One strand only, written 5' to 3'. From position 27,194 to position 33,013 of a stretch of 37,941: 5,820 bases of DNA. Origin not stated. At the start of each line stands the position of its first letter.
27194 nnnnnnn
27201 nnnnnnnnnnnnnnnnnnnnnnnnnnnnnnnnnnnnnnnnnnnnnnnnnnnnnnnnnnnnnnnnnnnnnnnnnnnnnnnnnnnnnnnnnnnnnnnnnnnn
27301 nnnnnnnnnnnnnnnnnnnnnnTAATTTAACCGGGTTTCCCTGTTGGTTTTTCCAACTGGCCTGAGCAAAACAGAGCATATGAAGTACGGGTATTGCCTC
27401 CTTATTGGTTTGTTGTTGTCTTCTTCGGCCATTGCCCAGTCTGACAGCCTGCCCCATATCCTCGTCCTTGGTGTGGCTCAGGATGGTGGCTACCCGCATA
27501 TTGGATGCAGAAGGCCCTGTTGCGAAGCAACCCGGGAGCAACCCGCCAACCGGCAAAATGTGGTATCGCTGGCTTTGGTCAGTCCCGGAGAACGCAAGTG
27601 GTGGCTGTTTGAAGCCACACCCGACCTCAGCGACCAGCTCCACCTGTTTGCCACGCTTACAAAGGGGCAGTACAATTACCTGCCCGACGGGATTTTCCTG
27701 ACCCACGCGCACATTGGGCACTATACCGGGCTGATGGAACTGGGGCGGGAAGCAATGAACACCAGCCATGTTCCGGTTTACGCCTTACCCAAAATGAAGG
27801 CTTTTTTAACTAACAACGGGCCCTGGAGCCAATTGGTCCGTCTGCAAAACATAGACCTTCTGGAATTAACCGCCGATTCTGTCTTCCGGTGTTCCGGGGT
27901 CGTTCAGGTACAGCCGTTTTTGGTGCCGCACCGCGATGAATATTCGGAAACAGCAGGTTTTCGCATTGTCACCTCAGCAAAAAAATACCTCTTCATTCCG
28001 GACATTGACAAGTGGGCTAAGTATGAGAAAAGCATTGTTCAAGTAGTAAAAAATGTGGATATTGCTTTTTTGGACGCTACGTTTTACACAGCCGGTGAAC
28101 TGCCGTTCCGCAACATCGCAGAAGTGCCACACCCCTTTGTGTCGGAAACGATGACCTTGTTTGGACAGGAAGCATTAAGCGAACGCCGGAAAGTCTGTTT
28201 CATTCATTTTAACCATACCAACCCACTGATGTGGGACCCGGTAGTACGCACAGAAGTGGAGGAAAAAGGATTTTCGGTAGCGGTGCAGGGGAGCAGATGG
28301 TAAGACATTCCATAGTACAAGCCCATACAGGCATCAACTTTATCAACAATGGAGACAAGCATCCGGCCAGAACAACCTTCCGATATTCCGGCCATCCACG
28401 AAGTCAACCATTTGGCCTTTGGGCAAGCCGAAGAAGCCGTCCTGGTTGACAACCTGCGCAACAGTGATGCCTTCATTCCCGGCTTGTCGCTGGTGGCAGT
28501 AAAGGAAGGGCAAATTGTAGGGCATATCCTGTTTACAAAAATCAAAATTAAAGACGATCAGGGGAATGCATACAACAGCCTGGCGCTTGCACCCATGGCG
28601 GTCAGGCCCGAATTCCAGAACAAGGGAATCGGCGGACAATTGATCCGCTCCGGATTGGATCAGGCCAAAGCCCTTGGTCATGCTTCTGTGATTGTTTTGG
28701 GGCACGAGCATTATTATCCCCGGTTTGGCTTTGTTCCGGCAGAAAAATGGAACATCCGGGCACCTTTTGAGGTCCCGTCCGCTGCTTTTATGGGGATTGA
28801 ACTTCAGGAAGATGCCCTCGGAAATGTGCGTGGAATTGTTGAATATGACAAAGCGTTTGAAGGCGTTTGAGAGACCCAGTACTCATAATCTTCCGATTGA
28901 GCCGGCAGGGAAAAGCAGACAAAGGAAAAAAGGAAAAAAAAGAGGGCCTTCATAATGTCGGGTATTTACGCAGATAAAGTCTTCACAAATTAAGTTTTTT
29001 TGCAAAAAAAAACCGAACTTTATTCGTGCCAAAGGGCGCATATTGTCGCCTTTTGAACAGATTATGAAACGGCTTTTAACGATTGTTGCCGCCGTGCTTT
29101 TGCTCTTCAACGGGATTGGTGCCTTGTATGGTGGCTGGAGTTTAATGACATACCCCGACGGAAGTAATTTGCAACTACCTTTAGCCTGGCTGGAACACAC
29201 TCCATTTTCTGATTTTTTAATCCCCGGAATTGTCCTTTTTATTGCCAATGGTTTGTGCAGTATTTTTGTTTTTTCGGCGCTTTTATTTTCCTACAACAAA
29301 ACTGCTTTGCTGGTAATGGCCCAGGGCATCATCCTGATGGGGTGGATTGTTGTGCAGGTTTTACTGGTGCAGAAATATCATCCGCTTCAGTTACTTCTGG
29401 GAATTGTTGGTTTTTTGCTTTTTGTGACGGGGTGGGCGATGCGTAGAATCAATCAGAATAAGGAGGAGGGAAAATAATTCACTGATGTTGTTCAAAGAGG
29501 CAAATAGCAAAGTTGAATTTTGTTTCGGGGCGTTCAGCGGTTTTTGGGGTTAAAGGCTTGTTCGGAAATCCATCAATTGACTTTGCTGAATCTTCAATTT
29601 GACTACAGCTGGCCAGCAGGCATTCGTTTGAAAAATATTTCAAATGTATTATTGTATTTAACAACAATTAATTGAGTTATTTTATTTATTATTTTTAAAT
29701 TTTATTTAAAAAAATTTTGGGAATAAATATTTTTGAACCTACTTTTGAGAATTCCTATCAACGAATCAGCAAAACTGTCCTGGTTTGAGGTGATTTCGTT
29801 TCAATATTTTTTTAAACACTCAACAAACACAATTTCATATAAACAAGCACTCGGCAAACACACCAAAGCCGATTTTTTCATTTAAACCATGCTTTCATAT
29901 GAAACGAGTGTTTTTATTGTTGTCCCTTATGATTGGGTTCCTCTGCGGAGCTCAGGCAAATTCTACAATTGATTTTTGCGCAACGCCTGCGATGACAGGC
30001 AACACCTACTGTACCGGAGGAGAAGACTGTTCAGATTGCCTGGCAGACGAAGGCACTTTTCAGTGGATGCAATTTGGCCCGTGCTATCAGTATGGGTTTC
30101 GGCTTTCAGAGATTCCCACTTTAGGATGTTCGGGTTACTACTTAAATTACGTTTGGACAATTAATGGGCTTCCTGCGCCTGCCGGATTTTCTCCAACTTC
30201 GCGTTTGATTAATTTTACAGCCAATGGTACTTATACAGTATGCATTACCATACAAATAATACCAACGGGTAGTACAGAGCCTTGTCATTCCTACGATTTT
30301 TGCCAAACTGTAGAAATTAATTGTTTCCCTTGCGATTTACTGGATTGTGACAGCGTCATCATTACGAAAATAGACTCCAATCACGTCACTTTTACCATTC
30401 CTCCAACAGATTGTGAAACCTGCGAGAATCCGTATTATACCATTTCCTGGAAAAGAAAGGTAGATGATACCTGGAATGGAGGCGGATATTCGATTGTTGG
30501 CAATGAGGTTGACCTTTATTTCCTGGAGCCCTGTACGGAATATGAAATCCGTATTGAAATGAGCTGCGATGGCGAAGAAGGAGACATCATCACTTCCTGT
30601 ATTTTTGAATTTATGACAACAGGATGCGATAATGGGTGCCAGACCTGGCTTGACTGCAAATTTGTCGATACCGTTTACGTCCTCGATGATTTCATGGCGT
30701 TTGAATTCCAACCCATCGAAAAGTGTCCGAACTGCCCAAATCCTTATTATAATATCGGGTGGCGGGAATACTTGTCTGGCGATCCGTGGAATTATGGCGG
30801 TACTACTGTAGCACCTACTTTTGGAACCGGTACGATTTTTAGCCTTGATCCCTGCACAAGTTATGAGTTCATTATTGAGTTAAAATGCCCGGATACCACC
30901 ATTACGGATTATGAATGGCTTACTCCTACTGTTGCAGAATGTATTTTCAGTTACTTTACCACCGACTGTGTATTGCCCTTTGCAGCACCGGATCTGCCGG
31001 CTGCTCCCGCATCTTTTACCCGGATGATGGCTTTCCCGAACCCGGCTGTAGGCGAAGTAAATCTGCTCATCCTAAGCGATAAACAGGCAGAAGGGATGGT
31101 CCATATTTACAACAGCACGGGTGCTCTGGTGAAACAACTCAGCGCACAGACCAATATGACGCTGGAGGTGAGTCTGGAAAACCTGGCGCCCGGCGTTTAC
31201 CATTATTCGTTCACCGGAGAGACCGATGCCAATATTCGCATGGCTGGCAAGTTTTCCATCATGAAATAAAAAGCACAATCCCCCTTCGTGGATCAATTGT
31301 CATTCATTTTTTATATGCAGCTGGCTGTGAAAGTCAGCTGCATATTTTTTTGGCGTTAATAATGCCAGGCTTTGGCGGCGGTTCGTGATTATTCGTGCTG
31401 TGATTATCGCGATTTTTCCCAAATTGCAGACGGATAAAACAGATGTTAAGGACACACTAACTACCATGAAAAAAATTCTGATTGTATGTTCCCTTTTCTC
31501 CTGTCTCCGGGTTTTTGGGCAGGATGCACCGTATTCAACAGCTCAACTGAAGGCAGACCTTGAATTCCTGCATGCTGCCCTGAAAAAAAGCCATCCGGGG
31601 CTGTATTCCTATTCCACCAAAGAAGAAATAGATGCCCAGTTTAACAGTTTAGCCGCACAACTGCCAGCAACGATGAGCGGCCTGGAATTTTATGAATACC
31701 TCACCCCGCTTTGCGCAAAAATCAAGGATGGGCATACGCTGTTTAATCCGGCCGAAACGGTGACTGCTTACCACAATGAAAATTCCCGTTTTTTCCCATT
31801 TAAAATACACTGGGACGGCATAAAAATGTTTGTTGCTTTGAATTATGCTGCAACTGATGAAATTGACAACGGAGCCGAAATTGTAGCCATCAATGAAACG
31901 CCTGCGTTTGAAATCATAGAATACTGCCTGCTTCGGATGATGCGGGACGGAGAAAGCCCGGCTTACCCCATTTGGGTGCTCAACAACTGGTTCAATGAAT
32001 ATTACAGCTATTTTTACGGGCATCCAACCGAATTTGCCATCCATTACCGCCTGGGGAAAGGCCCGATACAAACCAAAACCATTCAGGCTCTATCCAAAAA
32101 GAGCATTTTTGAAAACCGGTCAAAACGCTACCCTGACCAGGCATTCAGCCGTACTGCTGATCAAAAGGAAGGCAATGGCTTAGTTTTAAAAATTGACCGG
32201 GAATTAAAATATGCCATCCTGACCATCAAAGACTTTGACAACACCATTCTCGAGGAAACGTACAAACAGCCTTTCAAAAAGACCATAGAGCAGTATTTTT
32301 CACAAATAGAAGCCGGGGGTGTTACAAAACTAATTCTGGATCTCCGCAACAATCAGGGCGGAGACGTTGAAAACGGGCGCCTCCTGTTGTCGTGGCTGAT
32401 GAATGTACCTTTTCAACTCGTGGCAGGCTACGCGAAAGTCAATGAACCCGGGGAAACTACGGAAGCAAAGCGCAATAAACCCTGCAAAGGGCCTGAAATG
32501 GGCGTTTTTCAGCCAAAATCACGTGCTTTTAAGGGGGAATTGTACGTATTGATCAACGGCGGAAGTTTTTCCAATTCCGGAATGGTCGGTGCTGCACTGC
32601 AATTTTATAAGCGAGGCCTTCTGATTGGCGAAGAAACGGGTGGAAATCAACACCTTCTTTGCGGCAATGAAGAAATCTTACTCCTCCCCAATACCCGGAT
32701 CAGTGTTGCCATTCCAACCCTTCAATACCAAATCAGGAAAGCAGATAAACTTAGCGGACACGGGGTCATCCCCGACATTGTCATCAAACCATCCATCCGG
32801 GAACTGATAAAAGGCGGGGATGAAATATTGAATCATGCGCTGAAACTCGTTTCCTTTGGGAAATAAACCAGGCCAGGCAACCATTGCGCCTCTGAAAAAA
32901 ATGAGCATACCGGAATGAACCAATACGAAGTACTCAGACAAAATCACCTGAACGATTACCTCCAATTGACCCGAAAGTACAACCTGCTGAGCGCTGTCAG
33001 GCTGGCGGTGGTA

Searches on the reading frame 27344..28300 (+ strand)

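Call 19: search_protein_families(library=pfam, proteins=[window:27344-28300:+], max_evalue=0.01)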
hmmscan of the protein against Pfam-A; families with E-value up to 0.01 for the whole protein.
window:27344-28300:+ (319 aa): 2 families
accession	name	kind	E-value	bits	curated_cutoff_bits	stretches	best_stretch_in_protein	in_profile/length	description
PF12706.13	Lactamase_B_2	-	2.5e-19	70.1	27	1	86-288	2-199/200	Beta-lactamase superfamily domain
PF00753.33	Lactamase_B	-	0.0017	18.8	22.7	1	114-162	44-92/196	Metallo-beta-lactamase superfamily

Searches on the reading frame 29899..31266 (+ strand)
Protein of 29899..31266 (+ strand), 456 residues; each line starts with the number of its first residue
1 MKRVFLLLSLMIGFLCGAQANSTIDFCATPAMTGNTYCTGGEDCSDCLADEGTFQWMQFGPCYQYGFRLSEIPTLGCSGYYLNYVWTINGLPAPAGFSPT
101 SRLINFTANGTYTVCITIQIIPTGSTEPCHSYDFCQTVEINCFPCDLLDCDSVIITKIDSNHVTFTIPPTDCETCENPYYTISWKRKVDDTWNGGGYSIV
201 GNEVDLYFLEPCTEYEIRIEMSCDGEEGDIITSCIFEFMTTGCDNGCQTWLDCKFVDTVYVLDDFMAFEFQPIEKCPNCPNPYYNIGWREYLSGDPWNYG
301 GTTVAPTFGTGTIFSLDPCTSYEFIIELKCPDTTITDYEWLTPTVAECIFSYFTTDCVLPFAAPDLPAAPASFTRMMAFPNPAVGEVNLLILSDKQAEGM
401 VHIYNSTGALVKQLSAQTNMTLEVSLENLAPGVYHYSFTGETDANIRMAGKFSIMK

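Call 19: search_protein_families(library=pfam, proteins=[window:29899-31266:+], max_evalue=0.01)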
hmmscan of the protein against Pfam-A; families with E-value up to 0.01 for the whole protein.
window:29899-31266:+ (456 aa): 1 family
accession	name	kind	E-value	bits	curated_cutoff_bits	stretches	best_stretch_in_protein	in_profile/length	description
PF18962.6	Por_Secre_tail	-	2.5e-09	37.7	27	1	379-443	2-67/75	Secretion system C-terminal sorting domain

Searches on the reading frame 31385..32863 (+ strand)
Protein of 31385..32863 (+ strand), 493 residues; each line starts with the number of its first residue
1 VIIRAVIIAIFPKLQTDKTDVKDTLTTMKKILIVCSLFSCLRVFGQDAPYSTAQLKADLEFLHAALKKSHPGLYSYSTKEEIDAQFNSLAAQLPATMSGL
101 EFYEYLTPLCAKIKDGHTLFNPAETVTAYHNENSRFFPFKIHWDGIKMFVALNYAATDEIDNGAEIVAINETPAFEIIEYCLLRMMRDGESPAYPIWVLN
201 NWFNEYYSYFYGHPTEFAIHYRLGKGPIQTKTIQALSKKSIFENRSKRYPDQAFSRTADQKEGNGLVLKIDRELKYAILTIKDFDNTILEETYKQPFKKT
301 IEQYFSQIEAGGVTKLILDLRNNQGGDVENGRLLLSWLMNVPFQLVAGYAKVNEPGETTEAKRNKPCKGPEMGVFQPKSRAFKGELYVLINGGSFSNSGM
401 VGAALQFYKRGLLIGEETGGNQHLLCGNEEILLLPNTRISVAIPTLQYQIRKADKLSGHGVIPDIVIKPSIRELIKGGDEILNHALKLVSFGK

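Call 19: search_protein_families(library=pfam, proteins=[window:31385-32863:+], max_evalue=0.01)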
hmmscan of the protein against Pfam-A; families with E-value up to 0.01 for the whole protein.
window:31385-32863:+ (493 aa): 1 family
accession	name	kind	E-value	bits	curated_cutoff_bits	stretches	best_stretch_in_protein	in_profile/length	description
PF03572.23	Peptidase_S41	-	1.4e-22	80.4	24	1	276-467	2-165/165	Peptidase family S41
